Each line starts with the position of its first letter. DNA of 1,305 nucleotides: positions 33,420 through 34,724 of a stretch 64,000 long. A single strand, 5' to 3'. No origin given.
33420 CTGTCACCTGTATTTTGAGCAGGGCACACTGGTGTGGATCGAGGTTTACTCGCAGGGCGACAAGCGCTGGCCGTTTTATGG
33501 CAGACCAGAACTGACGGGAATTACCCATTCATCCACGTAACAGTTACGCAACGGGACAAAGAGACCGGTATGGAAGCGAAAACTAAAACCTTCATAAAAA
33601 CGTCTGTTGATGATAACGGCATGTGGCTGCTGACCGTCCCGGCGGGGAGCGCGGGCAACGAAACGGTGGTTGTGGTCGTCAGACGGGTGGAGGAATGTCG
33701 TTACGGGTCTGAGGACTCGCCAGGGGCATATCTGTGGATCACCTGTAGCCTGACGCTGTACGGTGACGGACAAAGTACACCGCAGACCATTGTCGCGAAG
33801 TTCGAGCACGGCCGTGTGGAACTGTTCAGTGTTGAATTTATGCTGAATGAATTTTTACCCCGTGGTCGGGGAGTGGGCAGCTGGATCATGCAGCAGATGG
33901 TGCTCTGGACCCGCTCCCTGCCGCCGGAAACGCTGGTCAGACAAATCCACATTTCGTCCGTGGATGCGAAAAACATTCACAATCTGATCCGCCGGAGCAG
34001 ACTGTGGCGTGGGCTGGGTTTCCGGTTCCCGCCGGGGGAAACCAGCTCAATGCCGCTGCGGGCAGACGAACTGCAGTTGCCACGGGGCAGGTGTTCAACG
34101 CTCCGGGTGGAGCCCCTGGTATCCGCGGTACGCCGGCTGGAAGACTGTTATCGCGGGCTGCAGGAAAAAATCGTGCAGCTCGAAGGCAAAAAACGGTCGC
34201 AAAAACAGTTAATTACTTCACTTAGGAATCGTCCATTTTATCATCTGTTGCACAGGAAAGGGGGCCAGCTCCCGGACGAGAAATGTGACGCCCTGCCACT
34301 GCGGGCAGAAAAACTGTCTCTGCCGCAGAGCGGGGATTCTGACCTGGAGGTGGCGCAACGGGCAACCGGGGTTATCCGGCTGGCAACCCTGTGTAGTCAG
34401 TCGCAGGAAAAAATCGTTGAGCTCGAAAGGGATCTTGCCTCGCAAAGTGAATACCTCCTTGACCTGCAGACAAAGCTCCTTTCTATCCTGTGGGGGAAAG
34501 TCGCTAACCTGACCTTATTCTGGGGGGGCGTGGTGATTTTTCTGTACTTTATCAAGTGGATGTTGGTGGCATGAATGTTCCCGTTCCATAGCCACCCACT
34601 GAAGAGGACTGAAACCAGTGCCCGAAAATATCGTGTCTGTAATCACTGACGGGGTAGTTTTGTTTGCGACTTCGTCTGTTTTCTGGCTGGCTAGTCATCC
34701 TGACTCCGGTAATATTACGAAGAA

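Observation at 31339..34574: Uncharacterised five-gene operon led by an RHH+HTH multidomain protein, wedged between the vapBC/OLD-helicase cluster and resD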

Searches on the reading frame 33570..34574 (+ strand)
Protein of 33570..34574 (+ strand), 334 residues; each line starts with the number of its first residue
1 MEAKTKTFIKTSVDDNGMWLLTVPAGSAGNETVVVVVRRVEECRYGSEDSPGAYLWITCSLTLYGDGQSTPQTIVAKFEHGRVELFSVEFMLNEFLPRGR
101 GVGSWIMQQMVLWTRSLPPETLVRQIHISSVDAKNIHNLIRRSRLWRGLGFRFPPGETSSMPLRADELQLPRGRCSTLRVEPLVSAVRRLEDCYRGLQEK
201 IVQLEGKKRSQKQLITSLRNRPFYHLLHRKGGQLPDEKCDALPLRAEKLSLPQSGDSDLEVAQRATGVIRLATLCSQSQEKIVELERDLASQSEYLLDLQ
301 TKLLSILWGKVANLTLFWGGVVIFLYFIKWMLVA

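Call 4: search_protein_families(library=pfam, proteins=[window:33570-34574:+], max_evalue=1)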
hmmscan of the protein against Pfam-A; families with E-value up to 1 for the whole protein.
window:33570-34574:+ (334 aa): 2 families
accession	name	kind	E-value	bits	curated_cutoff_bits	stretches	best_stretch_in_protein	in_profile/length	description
PF01608.23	I_LWEQ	-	0.11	12.9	27.5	0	266-300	112-146/151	I/LWEQ domain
PF04508.17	Pox_A_type_inc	-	0.27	11.6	21.4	0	277-290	5-18/23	Viral A-type inclusion protein repeat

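Call 6: search_protein_families(library=ncbifam, proteins=[window:33570-34574:+], max_evalue=1)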
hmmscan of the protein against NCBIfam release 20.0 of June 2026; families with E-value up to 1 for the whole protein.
window:33570-34574:+ (334 aa): 1 family
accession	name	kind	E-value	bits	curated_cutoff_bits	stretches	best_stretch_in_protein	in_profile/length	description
NF007131.0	PRK09577.1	equivalog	0.15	9.6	1768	1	13-72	565-621/1045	multidrug efflux RND transporter permease subunit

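Call 7: search_protein_families(library=padloc, proteins=[window:33570-34574:+], max_evalue=1)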
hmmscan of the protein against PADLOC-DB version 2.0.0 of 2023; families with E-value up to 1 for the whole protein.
window:33570-34574:+ (334 aa): 0 families

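Call 12: find_homologous_proteins(query=window:33570-34574:+, max_evalue=0.001)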
Query window:33570-34574:+ (334 aa): 94 proteins with E <= 0.001 among 3265 candidates.
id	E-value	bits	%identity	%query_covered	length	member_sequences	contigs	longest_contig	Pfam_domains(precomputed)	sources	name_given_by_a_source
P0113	1.2e-221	752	100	100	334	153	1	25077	-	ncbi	ncbi:hypothetical protein J9A35_26945 [Klebsiella pneumoniae]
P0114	1.5e-213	726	97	100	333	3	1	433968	-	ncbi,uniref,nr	ncbi:hypothetical protein [Klebsiella pneumoniae]|uniref:hypothetical protein n=1 Tax=Klebsiella pne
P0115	1.9e-200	683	92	99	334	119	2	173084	-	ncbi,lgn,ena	ncbi:TPA: hypothetical protein ACF297_004302 [Klebsiella pneumoniae]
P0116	2.0e-194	663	90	100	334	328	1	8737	-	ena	-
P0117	6.9e-187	638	86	99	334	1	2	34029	-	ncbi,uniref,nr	ncbi:hypothetical protein RYZ40_28190 [Raoultella planticola]|uniref:hypothetical protein n=1 Tax=Kl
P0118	2.9e-185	633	86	99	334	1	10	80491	-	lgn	-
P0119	2.9e-178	610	84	100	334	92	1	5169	-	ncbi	ncbi:hypothetical protein J9A39_26855 [Klebsiella pneumoniae]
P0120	1.1e-176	605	82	99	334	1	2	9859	-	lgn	-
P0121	2.1e-174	597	83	99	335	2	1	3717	-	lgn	-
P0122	5.0e-173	593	92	87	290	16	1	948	-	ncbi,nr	ncbi:TPA: hypothetical protein MIM84_29070, partial [Klebsiella pneumoniae]|nr:hypothetical protein 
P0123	1.2e-172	591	82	100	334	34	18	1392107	-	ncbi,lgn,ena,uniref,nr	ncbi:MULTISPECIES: hypothetical protein [Klebsiella pneumoniae complex]|uniref:hypothetical protein 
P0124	1.4e-168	578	100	76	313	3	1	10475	-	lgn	-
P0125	1.1e-163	562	80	98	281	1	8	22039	-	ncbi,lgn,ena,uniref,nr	ncbi:TPA: hypothetical protein MM085_005271 [Klebsiella pneumoniae]|uniref:Uncharacterized protein n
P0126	4.5e-163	560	90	82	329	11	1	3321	-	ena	-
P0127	1.2e-161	555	80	97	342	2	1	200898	-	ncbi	-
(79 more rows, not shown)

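Call 45: search_solved_structures(query=A5, max_evalue=10, show_alignments=2)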
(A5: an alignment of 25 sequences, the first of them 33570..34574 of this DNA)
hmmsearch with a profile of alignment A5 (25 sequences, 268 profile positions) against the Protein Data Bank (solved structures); distinct sequences matched with E-value up to 10: 7.
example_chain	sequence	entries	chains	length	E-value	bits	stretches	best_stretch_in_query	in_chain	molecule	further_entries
4c47_A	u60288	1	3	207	0.066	15.9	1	196-257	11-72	INNER MEMBRANE LIPOPROTEIN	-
4h89_A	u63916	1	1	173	0.079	15.6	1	95-161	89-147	GCN5-related N-acetyltransferase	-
9sob_V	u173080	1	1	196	0.19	14.4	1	189-246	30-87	Nuclear pore complex protein NUP214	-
6lbk_A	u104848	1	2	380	0.75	12.4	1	165-228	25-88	Poly(A) RNA polymerase GLD2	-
3aei_A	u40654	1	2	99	0.98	12.1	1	167-235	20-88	Prefoldin beta subunit 2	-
8qox_B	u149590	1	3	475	1.4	11.6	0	189-229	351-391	Conserved membrane protein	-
7a8v_A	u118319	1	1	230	2.2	10.9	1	9-42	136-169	Lytic polysaccharide monooxygenase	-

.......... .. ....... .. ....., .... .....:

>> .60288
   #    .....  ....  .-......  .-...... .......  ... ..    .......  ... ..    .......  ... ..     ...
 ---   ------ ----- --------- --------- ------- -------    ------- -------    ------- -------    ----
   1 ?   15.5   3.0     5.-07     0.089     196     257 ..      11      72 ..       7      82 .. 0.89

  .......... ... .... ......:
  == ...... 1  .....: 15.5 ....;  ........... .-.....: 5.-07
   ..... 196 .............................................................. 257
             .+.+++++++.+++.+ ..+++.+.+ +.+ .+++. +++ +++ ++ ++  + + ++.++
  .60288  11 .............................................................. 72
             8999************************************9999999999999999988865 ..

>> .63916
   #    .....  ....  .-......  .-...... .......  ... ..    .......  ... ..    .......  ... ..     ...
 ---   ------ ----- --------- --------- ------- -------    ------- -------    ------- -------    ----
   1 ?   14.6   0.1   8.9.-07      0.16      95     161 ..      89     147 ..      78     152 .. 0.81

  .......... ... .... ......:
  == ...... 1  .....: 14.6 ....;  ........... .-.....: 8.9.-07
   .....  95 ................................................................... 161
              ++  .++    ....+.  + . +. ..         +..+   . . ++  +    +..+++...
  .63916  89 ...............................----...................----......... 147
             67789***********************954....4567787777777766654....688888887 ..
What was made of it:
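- On GNAT acyltransferase superfamily (orf5 N-domain): PDB 4h89 aligned on the motif (call 45).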

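Call 46: search_protein_families(library=pfam, alignment_id=A5, max_evalue=1)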
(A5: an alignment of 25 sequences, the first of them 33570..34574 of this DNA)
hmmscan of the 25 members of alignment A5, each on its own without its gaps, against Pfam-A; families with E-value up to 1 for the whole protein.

A. member 1, window:33570-34574:+ (334 aa): 2 families
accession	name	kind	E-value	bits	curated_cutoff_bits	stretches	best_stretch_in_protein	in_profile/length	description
PF01608.23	I_LWEQ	-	0.11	12.9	27.5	0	266-300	112-146/151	I/LWEQ domain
PF04508.17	Pox_A_type_inc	-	0.27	11.6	21.4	0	277-290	5-18/23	Viral A-type inclusion protein repeat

B. families by the number of members that match (of 25 scanned): 12 families
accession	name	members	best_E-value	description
PF00583.31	Acetyltransf_1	16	0.00019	Acetyltransferase (GNAT) family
PF13508.13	Acetyltransf_7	14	0.0008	Acetyltransferase (GNAT) domain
PF04102.17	SlyX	4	0.0075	SlyX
PF18520.6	Spc110_C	3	0.12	Spindle pole body component 110 C-terminal domain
PF01608.23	I_LWEQ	2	0.11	I/LWEQ domain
PF06422.18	PDR_CDR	1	0.086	CDR ABC transporter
PF13673.13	Acetyltransf_10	1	0.16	Acetyltransferase (GNAT) domain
PF09131.15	Endotoxin_mid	1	0.17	Bacillus thuringiensis delta-Endotoxin, middle domain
PF22057.2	BACOVA_00961-like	1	0.23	BACOVA_00961-like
PF14991.11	MLANA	1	0.23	Protein melan-A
PF08370.16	PDR_assoc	1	0.25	Plant PDR ABC transporter associated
PF04508.17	Pox_A_type_inc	1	0.27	Viral A-type inclusion protein repeat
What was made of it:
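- On GNAT acyltransferase superfamily (orf5 N-domain): Pfam Acetyltransf_1 hits in 16 of 25 members, best E 2e-4 (call 46).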

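Call 56: predict_structure(alignment_id=A5)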
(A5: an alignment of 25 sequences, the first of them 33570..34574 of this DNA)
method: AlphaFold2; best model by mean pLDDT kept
length: 334 residues; sequences in the alignment: 25
mean_pLDDT: 78.3   pTM: 0.57
mean pLDDT of the five models: 78.3, 77.6, 74.4, 74.3, 74.1
residues with pLDDT >= 90: 117; 70-90: 130; 50-70: 54; < 50: 33
segments of 3 or more residues with pLDDT < 50: 1-4, 233-259
pLDDT, mean of each block of 10 residues (from residue 1): 55 76 76 89 77 83 84 92 81 64 89 94 90 78 87 91 95 73 90 94 95 87 55 45 37 41 59 75 79 79 87 92 94 88
secondary structure, 60 per line:
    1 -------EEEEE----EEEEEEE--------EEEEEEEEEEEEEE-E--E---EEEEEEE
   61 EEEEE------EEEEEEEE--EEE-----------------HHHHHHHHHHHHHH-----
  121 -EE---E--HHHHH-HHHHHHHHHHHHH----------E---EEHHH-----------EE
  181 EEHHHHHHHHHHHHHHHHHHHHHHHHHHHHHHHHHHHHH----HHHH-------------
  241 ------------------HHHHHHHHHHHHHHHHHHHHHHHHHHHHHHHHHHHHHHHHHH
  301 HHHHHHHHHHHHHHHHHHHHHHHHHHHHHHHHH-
elements in order: E8-12 E17-23 E32-45 E54-65 E72-79 E82-84 H102-115 H130-134 H136-148 E179-182 H183-219 H224-227 H259-333

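Call 83: search_protein_families(library=phrogs, proteins=[window:33570-34574:+], max_evalue=0.1)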
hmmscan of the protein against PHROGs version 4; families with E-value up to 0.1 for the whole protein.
window:33570-34574:+ (334 aa): 0 families
